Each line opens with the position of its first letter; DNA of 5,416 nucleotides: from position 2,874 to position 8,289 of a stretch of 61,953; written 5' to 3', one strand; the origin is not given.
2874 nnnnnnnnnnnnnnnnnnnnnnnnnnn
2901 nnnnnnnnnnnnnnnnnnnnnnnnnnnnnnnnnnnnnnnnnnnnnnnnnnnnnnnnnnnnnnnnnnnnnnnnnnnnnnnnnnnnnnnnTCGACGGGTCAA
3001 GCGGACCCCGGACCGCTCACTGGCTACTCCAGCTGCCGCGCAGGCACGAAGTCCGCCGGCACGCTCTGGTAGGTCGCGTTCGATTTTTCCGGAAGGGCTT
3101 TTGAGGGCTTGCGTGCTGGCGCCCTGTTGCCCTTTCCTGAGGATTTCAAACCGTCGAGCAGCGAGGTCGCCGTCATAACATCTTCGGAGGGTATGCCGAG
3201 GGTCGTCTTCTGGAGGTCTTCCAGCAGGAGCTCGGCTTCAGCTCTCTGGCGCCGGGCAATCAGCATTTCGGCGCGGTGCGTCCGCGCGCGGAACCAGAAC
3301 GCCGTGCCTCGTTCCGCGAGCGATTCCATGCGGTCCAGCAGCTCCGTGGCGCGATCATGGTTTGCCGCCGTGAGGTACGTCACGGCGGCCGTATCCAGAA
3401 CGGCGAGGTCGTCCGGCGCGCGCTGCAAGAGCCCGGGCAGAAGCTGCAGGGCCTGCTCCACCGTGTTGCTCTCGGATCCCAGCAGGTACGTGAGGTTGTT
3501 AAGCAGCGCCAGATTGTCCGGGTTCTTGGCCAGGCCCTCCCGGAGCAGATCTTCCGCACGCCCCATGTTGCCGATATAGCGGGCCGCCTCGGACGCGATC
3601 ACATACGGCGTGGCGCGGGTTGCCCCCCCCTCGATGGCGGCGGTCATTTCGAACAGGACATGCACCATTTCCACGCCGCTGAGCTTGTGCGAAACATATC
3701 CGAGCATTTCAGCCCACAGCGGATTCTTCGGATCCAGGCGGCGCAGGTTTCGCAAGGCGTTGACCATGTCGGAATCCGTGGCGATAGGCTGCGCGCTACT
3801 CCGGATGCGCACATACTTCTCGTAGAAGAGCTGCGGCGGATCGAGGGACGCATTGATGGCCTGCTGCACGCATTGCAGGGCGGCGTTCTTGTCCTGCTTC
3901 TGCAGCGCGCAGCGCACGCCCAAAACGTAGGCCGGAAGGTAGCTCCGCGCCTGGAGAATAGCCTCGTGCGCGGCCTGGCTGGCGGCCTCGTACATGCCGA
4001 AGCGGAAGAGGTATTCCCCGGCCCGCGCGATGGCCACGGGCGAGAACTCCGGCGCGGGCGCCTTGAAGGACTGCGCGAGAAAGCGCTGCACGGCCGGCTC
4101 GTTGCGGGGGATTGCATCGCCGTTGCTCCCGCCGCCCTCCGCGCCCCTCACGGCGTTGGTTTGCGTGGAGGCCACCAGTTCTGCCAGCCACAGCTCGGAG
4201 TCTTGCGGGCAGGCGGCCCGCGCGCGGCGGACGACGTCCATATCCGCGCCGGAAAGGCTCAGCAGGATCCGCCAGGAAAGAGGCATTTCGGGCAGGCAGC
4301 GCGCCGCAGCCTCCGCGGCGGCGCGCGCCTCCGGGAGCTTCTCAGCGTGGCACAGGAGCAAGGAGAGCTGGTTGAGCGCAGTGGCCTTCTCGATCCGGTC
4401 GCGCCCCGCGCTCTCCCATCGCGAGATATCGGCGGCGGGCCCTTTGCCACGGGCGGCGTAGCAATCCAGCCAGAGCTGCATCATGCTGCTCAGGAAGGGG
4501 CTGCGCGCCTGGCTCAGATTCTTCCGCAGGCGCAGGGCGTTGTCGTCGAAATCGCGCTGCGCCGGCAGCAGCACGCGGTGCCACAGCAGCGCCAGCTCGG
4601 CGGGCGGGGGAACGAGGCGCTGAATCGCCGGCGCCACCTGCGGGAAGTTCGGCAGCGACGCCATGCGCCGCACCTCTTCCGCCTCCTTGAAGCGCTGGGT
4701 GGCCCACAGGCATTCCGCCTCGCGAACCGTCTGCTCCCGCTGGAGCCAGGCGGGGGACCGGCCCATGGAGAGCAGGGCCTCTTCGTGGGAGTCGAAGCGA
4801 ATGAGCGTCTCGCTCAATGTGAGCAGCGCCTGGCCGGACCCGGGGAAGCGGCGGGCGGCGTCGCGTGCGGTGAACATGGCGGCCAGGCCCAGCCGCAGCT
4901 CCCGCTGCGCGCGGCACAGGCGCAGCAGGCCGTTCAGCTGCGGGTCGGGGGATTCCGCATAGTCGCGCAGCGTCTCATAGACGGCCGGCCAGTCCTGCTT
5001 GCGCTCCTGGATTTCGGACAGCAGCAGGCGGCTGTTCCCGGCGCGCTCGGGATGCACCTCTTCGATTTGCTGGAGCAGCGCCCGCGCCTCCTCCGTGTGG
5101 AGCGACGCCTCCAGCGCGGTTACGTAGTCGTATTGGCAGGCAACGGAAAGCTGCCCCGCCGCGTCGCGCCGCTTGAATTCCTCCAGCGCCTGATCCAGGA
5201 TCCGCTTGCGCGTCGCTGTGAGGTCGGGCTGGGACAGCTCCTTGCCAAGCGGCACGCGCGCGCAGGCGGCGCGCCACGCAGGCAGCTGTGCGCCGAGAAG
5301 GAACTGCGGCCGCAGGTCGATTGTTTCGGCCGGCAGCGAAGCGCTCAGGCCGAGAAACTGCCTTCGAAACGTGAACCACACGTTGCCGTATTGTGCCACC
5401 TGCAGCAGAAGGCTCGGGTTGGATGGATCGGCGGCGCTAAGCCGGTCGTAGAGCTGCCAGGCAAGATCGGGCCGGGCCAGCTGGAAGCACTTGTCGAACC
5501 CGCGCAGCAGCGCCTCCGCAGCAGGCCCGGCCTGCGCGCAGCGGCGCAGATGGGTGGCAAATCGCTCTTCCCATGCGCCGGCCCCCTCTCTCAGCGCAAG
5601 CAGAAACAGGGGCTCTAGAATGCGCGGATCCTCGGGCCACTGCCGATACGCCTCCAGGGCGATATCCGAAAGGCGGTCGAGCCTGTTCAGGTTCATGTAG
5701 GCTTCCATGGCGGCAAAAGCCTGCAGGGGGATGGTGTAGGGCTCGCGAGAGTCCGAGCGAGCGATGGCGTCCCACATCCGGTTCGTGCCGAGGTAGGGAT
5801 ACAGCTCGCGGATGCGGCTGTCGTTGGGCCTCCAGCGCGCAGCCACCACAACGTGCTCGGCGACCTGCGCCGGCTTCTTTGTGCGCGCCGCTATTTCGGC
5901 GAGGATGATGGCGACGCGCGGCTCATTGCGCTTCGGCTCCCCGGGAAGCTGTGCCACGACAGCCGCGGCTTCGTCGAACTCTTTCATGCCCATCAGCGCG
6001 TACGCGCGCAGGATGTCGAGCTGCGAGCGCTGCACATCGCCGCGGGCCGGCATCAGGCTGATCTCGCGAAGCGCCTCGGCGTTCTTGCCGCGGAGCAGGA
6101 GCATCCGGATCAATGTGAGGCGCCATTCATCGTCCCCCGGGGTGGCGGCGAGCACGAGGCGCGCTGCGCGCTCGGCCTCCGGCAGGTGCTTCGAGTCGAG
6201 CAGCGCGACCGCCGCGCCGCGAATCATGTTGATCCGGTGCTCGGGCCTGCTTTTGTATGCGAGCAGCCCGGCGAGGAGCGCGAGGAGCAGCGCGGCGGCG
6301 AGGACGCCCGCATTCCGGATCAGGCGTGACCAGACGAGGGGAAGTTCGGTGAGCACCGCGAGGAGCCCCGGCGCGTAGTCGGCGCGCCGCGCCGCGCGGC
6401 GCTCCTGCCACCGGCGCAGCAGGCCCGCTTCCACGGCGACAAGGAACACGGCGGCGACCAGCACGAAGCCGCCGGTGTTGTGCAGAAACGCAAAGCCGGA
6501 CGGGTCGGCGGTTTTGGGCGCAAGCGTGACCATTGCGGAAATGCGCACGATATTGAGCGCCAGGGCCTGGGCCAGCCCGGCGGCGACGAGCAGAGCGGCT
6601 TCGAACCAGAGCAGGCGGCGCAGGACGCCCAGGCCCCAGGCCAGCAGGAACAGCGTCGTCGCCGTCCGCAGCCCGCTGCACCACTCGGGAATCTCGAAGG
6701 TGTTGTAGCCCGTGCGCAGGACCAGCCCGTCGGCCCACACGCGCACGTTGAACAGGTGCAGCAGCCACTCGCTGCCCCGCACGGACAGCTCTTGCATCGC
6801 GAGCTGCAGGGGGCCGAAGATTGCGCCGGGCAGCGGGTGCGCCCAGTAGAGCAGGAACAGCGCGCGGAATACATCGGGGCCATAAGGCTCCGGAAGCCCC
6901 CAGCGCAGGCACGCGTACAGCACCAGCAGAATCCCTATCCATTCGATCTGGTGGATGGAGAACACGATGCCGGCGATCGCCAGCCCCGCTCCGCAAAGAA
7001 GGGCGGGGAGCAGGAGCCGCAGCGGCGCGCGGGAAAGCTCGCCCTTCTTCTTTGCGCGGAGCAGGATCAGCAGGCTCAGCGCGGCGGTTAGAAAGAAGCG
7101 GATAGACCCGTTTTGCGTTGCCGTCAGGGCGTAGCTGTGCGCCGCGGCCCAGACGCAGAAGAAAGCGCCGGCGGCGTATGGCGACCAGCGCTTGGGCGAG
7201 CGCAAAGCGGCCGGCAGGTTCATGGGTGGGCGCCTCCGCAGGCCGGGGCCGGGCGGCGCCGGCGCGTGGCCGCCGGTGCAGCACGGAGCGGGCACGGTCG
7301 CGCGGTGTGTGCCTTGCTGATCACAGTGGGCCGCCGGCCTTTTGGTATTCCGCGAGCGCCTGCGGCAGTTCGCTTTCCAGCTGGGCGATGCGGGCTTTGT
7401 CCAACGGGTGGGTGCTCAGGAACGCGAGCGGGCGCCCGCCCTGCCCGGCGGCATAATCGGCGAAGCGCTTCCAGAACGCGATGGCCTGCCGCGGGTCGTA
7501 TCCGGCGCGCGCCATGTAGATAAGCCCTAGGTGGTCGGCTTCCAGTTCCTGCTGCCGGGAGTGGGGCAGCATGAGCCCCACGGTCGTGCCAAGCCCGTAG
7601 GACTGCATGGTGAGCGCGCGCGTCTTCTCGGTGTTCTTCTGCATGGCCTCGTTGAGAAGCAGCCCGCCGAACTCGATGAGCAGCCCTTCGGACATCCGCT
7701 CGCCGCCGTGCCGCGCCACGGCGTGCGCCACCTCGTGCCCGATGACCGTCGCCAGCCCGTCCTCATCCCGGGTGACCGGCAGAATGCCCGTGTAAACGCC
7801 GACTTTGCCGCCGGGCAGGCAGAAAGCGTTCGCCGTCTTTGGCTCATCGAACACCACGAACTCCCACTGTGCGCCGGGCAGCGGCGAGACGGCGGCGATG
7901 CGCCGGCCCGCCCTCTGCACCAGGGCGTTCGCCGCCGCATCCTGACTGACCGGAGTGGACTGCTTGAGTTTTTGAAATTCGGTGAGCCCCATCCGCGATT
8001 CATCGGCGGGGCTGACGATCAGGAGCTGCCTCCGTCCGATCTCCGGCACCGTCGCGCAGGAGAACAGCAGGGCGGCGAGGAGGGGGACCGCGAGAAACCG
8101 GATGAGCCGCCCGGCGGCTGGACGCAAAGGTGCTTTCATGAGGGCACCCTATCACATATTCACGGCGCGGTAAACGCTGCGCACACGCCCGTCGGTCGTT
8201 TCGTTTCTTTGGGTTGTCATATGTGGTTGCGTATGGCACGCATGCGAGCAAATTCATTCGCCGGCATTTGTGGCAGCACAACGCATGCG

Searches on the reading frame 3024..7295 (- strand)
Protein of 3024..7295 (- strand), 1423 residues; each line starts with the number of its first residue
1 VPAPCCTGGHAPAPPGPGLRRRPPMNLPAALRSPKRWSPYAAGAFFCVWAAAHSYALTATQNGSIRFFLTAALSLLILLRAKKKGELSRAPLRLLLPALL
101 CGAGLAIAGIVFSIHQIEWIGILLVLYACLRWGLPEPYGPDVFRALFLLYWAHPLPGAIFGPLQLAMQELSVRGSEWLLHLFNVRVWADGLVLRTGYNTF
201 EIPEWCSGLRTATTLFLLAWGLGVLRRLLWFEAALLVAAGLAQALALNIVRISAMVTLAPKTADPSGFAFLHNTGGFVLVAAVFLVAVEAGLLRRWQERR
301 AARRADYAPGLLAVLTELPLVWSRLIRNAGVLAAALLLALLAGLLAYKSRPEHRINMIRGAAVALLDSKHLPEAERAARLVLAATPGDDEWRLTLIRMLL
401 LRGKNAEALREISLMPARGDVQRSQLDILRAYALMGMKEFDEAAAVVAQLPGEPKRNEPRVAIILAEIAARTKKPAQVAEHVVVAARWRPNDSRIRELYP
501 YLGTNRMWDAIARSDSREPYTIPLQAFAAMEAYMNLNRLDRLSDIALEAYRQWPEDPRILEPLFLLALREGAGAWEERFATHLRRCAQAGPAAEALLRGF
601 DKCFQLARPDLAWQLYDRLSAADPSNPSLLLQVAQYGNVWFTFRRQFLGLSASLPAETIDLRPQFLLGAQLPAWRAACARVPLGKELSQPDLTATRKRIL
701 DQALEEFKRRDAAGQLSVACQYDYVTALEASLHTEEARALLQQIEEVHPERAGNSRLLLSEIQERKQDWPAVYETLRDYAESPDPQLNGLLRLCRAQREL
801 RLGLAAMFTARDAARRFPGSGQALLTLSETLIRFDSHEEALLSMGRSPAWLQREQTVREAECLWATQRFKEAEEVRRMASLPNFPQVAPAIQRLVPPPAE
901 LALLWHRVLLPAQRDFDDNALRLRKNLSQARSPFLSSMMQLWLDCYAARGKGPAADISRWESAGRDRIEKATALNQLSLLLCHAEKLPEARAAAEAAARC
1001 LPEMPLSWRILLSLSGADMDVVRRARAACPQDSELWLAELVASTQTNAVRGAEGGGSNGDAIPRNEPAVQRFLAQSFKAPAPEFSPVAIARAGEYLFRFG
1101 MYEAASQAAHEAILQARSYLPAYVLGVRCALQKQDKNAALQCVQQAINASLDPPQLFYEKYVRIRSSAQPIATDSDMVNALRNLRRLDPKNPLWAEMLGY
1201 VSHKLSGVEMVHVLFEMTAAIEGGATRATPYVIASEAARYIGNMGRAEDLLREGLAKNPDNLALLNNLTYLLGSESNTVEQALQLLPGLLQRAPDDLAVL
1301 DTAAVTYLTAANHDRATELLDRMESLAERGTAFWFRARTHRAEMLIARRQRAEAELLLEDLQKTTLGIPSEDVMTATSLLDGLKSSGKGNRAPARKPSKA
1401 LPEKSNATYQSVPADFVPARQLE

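Call 6: search_protein_families(library=pfam, proteins=[window:3024-7295:-], max_evalue=0.001)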
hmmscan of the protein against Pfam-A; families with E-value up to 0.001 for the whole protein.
window:3024-7295:- (1423 aa): 4 families
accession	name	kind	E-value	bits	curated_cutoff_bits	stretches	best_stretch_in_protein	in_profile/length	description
PF09721.15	Exosortase_EpsH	-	1e-23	84.5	25.7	1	58-286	20-246/254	Transmembrane exosortase (Exosortase_EpsH)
PF14559.12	TPR_19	-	3.8e-10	40.4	25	0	365-420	1-56/68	Tetratricopeptide repeat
PF13428.12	TPR_14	-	2.3e-08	34.4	23.5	0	1235-1268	8-41/44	Tetratricopeptide repeat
PF25063.1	ARM_TT21_C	-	0.00022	21.6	35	0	1247-1327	2-85/209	Tetratricopeptide repeat protein 21 C-terminal ARM domain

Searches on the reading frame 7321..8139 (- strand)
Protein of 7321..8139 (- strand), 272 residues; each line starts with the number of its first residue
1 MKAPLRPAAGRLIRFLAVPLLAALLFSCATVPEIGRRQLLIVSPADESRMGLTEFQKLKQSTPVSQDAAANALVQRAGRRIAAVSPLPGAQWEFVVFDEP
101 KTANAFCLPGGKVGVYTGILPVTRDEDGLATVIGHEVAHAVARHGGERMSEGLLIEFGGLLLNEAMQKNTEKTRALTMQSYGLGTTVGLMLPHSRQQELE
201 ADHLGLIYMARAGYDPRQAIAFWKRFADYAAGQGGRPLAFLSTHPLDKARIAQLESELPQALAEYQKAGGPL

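Call 6: search_protein_families(library=pfam, proteins=[window:7321-8139:-], max_evalue=0.001)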
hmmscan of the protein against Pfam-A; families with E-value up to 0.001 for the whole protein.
window:7321-8139:- (272 aa): 1 family
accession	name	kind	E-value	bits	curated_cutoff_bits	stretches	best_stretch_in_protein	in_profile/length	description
PF01435.24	Peptidase_M48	-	2.7e-40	138.6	20.3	1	70-256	3-184/186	Peptidase family M48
